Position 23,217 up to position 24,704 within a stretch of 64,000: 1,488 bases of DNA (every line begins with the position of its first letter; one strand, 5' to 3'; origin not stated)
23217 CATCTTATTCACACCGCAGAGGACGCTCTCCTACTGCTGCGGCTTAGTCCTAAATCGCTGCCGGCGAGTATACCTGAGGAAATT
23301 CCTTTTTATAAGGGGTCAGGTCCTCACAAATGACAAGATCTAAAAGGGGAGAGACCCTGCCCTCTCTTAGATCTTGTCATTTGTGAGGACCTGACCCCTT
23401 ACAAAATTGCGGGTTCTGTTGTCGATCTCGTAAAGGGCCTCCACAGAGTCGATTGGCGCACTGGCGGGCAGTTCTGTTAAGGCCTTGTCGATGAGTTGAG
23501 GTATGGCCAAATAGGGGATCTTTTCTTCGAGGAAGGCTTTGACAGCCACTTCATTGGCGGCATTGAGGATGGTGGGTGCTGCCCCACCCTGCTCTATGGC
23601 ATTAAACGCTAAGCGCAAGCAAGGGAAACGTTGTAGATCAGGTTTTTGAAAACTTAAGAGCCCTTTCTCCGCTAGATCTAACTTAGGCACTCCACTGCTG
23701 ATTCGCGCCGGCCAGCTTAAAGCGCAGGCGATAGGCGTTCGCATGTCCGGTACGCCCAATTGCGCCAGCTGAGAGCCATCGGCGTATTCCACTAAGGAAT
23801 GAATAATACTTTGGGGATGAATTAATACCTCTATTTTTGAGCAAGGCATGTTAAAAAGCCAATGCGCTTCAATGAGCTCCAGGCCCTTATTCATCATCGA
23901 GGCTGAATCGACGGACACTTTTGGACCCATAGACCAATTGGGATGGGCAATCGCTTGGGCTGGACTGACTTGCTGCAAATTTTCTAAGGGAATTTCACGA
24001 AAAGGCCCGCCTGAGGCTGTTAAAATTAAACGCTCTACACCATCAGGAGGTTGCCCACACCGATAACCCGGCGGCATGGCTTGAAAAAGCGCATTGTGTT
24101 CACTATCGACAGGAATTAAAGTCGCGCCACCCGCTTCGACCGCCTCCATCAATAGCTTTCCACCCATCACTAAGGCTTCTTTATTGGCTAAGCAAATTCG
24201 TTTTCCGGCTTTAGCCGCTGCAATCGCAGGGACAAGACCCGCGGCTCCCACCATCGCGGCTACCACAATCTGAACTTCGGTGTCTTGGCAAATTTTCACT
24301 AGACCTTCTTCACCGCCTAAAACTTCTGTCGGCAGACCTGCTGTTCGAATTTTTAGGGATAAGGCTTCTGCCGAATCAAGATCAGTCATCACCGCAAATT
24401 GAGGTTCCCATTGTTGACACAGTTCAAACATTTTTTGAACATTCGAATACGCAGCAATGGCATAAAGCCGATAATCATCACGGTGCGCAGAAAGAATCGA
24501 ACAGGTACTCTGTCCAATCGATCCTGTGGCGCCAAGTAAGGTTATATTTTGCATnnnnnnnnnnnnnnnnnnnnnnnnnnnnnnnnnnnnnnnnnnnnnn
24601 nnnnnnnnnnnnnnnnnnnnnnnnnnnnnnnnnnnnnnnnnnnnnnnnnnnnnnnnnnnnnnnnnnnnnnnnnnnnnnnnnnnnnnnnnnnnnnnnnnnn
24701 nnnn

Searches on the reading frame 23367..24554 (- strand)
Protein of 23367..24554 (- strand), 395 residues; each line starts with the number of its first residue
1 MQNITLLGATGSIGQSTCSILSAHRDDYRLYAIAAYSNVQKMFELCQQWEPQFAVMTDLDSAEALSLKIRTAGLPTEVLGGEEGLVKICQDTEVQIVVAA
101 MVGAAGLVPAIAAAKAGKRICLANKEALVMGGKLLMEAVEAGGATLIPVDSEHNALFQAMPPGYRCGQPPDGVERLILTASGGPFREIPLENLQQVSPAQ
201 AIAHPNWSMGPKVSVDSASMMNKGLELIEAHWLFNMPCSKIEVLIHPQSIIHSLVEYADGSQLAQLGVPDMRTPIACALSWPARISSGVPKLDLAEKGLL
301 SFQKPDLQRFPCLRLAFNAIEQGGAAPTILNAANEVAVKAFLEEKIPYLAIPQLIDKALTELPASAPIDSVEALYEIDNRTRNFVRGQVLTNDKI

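Call 37: find_related_loci(query=window:23367-24554:-, collection=genome_contigs, flank=1000)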
Query window:23367-24554:- (395 aa) in genome_contigs; peptide patterns used: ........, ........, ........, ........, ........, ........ (x = any residue, [..] = any of these).
597 stretches matched a pattern; 439 encode a relative of the query (tblastn E <= 1e-3); the best 80 are kept; 80 distinct loci.
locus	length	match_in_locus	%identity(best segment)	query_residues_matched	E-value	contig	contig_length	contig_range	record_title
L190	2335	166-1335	69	1-390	0e+0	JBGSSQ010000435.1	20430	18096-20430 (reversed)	MAG: Gammaproteobacteria bacterium isolate JTS-AC386 k141_3094176, whole genome shotgun sequence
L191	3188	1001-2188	55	1-395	2e-143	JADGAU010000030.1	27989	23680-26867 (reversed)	MAG: Gammaproteobacteria bacterium isolate nPCRbin5 nPCR_bin5_NODE_30_length_27989_cov_5.978719, whole genome shotgun se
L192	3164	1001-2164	56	2-389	2e-139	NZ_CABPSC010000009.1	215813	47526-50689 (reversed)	Pandoraea nosoerga strain LMG 31109, whole genome shotgun sequence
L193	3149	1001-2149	56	2-384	2e-139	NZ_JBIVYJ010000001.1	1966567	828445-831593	Pandoraea sp. NPDC090278 NPDC090278_182_G11.ctg-0001, whole genome shotgun sequence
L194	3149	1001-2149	55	2-384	1e-137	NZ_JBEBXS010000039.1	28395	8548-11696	MAG: Pandoraea pnomenusa isolate T2.bin.69 NODE_5245_length_28395_cov_13.982251, whole genome shotgun sequence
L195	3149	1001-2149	55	2-384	6e-138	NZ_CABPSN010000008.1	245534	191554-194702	Pandoraea aquatica strain LMG 31011, whole genome shotgun sequence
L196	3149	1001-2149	55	2-384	2e-137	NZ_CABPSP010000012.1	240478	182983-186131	Pandoraea anapnoica strain LMG 31117, whole genome shotgun sequence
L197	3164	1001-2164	54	2-389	2e-136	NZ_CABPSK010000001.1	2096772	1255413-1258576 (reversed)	Pandoraea pneumonica strain LMG 31114, whole genome shotgun sequence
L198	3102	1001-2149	55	2-384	6e-138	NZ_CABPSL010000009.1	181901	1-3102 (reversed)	Pandoraea cepalis strain LMG 31106, whole genome shotgun sequence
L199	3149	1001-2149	55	2-384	2e-135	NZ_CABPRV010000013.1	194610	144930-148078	Pandoraea capi strain LMG 20602, whole genome shotgun sequence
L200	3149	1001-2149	54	2-384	6e-135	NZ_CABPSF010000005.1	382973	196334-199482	Pandoraea iniqua strain LMG 31009, whole genome shotgun sequence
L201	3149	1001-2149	54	2-384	7e-135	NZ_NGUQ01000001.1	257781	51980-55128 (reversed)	Pandoraea sp. PE-S2T-3 contig00001, whole genome shotgun sequence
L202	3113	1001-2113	57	4-374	8e-135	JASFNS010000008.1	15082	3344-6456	MAG: Thiogranum sp. isolate D0819M02metaG_Bin_1_Cleaned_1 D0819M02metaG_FD_scaffold_922_c1, whole genome shotgun sequenc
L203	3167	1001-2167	55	4-388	2e-133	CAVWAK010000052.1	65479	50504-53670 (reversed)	MAG: uncultured Gammaproteobacteria bacterium isolate MFD03551.bin.1.74 genome assembly, contig: contig_89980, whole gen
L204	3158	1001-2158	55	3-389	7e-131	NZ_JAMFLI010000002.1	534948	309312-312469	Craterilacuibacter sp. RT1T RT1T_contig_2, whole genome shotgun sequence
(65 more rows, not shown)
